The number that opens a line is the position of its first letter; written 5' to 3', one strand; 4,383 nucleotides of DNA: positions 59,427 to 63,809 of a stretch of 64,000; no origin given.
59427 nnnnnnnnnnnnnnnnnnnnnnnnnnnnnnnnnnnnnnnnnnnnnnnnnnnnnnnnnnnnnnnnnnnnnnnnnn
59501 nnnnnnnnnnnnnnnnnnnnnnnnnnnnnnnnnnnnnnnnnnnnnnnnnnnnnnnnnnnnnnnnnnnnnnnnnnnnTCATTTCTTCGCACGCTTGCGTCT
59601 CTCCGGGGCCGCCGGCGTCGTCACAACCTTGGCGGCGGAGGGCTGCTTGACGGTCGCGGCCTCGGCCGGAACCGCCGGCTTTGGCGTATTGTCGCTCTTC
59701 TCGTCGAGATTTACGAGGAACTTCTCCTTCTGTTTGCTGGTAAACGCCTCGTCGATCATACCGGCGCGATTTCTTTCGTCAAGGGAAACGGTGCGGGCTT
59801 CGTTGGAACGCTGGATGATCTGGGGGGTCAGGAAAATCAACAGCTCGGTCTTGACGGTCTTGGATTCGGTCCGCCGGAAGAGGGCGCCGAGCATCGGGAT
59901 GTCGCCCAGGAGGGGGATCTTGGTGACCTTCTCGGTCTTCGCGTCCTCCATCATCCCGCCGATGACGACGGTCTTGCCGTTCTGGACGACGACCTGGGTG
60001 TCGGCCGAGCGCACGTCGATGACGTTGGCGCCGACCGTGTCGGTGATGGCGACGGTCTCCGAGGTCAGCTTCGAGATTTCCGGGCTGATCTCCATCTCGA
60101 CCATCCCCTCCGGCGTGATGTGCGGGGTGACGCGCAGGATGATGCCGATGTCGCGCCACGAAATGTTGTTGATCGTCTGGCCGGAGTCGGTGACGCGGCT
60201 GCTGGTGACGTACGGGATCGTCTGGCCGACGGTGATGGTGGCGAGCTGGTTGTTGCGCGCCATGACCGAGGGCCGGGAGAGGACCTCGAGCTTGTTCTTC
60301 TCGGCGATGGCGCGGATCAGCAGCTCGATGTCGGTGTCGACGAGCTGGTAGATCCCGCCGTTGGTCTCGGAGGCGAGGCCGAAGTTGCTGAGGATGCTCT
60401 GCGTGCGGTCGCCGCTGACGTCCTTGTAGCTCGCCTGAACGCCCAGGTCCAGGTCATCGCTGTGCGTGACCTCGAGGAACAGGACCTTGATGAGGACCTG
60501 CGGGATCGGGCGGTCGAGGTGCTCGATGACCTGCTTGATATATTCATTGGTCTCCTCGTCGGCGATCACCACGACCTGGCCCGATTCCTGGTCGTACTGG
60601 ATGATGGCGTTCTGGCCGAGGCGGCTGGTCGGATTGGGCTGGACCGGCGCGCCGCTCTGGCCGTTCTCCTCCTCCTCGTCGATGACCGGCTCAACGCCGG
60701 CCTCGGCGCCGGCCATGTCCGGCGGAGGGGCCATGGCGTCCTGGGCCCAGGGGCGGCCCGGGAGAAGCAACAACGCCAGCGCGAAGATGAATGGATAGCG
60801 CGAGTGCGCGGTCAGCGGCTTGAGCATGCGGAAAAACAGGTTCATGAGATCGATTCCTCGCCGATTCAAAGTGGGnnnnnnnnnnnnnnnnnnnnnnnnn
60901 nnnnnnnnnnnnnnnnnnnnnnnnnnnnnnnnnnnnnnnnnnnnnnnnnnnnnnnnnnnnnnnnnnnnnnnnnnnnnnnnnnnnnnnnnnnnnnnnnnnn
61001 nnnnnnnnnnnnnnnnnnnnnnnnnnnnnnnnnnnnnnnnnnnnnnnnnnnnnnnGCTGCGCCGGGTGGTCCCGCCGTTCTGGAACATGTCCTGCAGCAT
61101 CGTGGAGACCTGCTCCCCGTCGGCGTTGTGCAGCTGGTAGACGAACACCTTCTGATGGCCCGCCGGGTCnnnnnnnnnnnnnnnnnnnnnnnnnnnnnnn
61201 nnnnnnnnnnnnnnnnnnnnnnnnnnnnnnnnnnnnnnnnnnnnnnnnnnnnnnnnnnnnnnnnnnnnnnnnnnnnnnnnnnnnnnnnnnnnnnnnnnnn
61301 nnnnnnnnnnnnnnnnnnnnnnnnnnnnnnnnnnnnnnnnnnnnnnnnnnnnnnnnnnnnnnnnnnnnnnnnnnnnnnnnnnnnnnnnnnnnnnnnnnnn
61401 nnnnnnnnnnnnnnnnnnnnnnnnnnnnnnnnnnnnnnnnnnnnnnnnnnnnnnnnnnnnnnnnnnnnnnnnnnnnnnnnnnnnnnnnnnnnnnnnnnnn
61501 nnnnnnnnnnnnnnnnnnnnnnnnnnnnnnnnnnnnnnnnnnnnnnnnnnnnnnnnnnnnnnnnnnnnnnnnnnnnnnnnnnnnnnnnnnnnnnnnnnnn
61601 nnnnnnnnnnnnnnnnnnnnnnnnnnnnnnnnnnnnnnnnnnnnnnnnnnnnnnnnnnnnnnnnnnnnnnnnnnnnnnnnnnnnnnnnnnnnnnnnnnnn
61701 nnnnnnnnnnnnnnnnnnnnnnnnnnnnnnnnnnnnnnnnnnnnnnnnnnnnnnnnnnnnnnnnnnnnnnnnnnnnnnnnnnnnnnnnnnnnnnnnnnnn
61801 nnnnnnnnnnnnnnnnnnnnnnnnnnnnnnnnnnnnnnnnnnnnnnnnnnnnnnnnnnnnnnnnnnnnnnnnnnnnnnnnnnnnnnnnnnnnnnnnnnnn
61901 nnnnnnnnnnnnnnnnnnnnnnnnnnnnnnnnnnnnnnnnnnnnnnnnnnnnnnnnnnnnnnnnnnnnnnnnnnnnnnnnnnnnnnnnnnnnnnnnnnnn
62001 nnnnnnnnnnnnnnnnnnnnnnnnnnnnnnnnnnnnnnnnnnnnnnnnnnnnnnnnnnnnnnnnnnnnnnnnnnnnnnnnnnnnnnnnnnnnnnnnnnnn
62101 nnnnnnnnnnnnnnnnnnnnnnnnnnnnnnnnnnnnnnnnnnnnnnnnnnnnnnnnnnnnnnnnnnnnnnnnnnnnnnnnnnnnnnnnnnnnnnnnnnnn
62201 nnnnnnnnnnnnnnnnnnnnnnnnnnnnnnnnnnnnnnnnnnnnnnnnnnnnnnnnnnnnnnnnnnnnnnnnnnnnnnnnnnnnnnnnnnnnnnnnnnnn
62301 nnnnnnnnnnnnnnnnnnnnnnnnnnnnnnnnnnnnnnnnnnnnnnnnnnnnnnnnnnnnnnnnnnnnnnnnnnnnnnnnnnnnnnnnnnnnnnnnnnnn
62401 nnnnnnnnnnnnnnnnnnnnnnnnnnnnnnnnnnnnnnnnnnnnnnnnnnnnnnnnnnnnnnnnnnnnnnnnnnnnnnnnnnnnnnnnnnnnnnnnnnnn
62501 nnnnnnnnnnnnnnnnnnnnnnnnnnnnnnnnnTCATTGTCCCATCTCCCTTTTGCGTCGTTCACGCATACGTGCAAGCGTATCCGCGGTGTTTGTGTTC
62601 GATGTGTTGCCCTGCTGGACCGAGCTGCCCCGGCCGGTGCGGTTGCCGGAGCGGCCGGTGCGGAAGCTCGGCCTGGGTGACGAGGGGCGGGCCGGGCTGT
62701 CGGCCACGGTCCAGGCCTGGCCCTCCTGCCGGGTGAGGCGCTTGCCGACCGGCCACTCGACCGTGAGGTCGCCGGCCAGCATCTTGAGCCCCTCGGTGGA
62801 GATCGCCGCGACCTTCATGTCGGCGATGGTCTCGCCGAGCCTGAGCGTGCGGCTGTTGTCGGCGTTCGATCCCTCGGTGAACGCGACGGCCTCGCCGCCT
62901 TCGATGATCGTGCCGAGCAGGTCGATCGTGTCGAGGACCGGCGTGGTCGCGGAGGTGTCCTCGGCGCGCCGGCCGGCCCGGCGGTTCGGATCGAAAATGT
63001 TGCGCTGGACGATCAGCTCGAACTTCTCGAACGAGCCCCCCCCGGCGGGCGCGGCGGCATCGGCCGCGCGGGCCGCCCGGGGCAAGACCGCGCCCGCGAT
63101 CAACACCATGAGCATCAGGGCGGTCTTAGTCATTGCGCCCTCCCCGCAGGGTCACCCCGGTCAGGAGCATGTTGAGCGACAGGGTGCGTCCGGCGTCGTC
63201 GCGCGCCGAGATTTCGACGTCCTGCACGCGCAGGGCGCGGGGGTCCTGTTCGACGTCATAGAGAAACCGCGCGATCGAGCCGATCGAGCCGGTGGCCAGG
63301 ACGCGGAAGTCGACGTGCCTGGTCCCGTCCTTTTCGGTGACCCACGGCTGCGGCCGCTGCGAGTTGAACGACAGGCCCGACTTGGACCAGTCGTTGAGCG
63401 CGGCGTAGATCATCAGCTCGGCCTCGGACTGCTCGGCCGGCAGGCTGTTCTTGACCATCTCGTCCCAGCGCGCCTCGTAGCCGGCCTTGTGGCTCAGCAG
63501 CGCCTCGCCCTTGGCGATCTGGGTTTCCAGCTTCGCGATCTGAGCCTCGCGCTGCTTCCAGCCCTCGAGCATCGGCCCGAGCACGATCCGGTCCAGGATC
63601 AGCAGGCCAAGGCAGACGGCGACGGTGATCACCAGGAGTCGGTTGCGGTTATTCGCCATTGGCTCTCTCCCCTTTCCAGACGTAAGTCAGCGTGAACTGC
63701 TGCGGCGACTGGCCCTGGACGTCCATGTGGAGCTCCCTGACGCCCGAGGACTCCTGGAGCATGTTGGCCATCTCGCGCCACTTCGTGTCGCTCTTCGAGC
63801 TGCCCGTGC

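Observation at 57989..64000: PilN/O/P-like genes followed by a secretin split into two genes, with a sensor histidine kinase as the last gene of the operon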

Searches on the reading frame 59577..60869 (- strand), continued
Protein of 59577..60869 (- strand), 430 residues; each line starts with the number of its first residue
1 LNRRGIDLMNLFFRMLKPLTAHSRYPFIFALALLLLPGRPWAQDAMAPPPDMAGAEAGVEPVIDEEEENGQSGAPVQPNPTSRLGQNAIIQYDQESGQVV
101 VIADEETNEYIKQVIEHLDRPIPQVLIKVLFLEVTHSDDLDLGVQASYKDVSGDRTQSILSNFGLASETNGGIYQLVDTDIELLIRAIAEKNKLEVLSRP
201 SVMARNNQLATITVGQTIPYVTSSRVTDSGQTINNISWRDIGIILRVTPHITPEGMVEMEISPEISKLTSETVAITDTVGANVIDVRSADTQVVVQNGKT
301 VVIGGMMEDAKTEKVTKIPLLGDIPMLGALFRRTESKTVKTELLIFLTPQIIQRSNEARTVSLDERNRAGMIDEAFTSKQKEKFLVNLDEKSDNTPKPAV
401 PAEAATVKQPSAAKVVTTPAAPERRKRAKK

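Call 88: list_cluster_members(proteins=[P0344, P0345, P0346, P0348, P0353, P0355, P0357, P0352])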
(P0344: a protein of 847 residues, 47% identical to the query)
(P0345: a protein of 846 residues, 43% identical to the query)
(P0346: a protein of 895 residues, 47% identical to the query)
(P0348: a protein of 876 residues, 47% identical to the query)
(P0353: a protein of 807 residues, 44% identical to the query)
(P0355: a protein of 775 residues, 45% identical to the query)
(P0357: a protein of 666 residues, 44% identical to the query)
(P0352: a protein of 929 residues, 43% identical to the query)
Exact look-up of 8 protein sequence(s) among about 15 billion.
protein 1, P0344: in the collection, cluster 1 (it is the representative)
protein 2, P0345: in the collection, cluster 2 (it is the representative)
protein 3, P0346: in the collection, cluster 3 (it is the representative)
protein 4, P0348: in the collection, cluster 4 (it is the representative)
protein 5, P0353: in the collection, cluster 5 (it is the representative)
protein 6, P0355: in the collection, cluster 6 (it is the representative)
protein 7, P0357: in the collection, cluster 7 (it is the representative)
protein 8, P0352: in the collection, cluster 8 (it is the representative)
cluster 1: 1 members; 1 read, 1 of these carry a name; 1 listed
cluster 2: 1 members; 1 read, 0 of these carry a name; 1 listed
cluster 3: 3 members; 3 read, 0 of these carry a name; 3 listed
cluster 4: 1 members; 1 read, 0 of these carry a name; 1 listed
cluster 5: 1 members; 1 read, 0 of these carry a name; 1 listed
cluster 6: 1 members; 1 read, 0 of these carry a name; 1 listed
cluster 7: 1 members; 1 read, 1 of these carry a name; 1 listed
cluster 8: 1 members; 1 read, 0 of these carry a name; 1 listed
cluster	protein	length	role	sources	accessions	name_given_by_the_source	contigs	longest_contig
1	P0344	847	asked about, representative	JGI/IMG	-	general secretion pathway protein D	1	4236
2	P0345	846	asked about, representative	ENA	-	-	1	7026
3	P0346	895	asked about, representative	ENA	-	-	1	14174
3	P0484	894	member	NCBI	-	-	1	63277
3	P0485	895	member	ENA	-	-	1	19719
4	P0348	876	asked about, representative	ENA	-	-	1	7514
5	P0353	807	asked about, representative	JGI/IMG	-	-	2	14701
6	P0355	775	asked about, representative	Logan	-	-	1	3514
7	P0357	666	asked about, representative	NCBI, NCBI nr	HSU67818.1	MAG TPA: secretin N-terminal domain-containing protein [Tepidisphaeraceae bacterium] | secretin N-terminal domain-containing protein [Tepidisphaeraceae bacterium]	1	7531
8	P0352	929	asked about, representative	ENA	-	-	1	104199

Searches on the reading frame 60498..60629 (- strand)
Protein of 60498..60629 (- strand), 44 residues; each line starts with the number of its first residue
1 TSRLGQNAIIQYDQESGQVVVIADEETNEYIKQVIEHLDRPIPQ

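Call 63: search_protein_families(library=pfam, proteins=[window:60498-60629:-], max_evalue=10)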
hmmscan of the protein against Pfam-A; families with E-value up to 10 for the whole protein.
seq(44 aa): 3 families
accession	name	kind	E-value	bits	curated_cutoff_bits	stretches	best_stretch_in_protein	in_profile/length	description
PF03958.22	Secretin_N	-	5.6e-05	23.7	28.2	1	4-44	29-69/69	Bacterial type II/III secretion system short domain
PF03646.20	FlaG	-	0.031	14.8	23.8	1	5-34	49-79/101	FlaG protein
PF16256.10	DUF4911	-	0.061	13.9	29.3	1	12-42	27-57/57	Domain of unknown function (DUF4911)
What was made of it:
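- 60471..60614 (-): DC aa 78-125, '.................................': the second half (beta2-beta3-alpha2) of a Secretin_N domain with no preceding beta1-alpha1. The isolated fragment hits 29-69 (call 63).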

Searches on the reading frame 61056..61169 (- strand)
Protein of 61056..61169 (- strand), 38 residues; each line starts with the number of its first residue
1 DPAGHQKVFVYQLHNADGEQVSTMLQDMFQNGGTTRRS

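Call 63: search_protein_families(library=pfam, proteins=[window:61056-61169:-], max_evalue=10)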
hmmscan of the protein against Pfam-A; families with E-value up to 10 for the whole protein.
seq(38 aa): 1 family
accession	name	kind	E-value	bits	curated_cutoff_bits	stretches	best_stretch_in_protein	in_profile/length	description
PF03958.22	Secretin_N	-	0.00041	20.9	28.2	1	8-31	1-24/69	Bacterial type II/III secretion system short domain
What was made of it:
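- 61077..61154 (-): DN aa 462-487, '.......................': an orphan first strand and helix (beta1-alpha1) of a Secretin_N domain. The fragment hits Secretin_N profile positions 1-24 of 69 (call 63).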

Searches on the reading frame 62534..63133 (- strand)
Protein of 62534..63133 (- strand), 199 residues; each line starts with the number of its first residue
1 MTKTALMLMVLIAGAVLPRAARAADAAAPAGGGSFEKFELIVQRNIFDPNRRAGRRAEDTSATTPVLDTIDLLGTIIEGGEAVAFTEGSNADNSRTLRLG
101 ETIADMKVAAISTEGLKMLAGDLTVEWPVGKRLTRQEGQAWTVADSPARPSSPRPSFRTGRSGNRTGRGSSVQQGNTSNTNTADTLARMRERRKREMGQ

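Call 3: search_protein_families(library=pfam, proteins=[window:62534-63133:-], max_evalue=0.01)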
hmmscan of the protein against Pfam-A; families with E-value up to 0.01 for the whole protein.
window:62534-63133:- (199 aa): 0 families

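Call 36: search_solved_structures(query=A2, max_evalue=10, show_alignments=2)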
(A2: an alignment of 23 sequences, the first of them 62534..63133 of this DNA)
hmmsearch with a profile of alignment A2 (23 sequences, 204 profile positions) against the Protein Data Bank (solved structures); distinct sequences matched with E-value up to 10: 4.
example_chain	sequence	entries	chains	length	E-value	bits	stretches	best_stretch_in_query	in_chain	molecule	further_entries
2y4x_A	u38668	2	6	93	0.026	17.2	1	69-123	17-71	PILP PROTEIN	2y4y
2lc4_A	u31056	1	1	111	0.031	17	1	69-122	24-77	PilP protein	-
6hiv_BN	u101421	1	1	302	0.29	13.8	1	144-196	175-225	mL80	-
9i5t_R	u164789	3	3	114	0.71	12.5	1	84-145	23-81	Large ribosomal subunit protein uL18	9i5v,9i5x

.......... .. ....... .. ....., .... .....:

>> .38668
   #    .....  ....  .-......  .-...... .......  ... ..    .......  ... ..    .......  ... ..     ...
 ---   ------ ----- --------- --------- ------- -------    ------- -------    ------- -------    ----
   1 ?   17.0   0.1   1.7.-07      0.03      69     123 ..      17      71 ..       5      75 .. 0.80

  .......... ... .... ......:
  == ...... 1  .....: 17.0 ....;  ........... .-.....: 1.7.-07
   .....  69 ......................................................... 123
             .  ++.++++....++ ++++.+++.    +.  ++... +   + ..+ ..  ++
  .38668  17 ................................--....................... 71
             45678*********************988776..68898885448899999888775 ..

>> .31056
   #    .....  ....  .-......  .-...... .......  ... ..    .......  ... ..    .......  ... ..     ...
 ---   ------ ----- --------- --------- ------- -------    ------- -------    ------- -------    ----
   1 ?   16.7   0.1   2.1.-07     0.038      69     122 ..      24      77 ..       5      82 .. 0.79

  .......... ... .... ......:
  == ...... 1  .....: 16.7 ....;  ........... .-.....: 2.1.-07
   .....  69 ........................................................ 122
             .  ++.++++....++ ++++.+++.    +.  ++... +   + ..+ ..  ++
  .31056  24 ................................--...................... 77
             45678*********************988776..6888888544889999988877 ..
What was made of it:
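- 62534..63133 (-): 199-aa secreted or anchored protein, probable GspC/PilP-type connector. It has a conserved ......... motif, a beta-domain and a C-terminal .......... helix. The only PDB matches to its profile that look related are PilP 2y4x/2lc4, at E=0.026-0.031, below threshold (call 36).
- The role of the 199-aa protein rests on a sub-threshold PilP match, E=0.026 (call 36).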

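Call 37: search_protein_families(library=pfam, alignment_id=A2, max_evalue=1)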
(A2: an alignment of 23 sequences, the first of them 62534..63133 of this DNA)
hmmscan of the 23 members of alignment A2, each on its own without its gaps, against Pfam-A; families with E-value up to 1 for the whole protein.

A. member 1, window:62534-63133:- (199 aa): 1 family
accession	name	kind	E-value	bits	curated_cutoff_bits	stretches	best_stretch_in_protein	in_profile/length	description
PF23082.1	Myb_DNA-binding_2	-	0.3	11.7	27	0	21-38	44-62/70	Myb-like DNA-binding domain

B. families by the number of members that match (of 23 scanned): 11 families
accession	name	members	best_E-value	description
PF15370.11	NOPCHAP1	1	0.023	NOP protein chaperone 1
PF19756.4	DUF6243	1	0.038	Family of unknown function (DUF6243)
PF01374.23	Glyco_hydro_46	1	0.059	Glycosyl hydrolase family 46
PF10500.14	SR-25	1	0.073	Nuclear RNA-splicing-associated protein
PF23862.1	CdsD_C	1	0.081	CdsD C-terminal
PF11356.14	T2SSC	1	0.12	Type II secretion system protein C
PF23139.1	OB_YrrC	1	0.12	ATP-dependent DNA helicase YrrC, OB-fold domain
PF16537.11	T2SSB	1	0.13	Type II secretion system protein B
PF23082.1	Myb_DNA-binding_2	1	0.3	Myb-like DNA-binding domain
PF10812.13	DUF2561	1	0.42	Protein of unknown function (DUF2561)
PF08069.17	Ribosomal_S13_N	1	0.6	Ribosomal S13/S15 N-terminal domain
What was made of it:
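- On Type II secretion system (Gsp type): One member hits Pfam T2SSC at E=0.12 (calls 36, 37).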

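Call 45: search_protein_families(library=ncbifam, proteins=[window:62534-63133:-], max_evalue=0.001)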
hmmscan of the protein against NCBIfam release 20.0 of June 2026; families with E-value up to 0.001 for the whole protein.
window:62534-63133:- (199 aa): 0 families
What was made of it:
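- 62534..63133 (-): No Pfam or NCBIfam hit (calls 3, 45).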

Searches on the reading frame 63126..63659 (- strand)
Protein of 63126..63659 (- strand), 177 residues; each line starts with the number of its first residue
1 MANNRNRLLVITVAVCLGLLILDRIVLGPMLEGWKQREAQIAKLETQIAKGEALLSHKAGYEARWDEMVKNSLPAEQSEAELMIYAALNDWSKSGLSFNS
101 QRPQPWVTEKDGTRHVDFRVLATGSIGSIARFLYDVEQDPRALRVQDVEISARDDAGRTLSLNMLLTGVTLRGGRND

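Call 3: search_protein_families(library=pfam, proteins=[window:63126-63659:-], max_evalue=0.01)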
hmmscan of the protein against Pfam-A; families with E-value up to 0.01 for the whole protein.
window:63126-63659:- (177 aa): 3 families
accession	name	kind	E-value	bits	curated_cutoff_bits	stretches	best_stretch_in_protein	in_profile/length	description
PF04350.18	PilO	-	1.1e-05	26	22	1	42-166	16-138/145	Pilus assembly protein, PilO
PF16326.10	ABC_tran_CTD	-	0.0032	18.1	32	1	34-82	10-57/69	ABC transporter C-terminal domain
PF10741.14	T2SSM_b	-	0.007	16.7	21.7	1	92-163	28-104/111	Type II secretion system (T2SS), protein M subtype b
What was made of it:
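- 63126..63659 (-): GspM/PilO-like protein, 177 aa. Pfam PilO 26 bits (cut-off 22) and T2SSM_b weak (call 3).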

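Call 45: search_protein_families(library=ncbifam, proteins=[window:63126-63659:-], max_evalue=0.001)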
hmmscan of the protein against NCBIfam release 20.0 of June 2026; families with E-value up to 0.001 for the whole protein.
window:63126-63659:- (177 aa): 1 family
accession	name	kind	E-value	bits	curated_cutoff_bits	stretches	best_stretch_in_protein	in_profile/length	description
NF040576.1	T2SS_GspM_XpsM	equivalog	1.4e-10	41.1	60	1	10-168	4-176/180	type II secretion system protein GspM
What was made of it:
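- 63126..63659 (-): NCBIfam GspM_XpsM 41 bits, below its cut-off of 60 (call 45).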
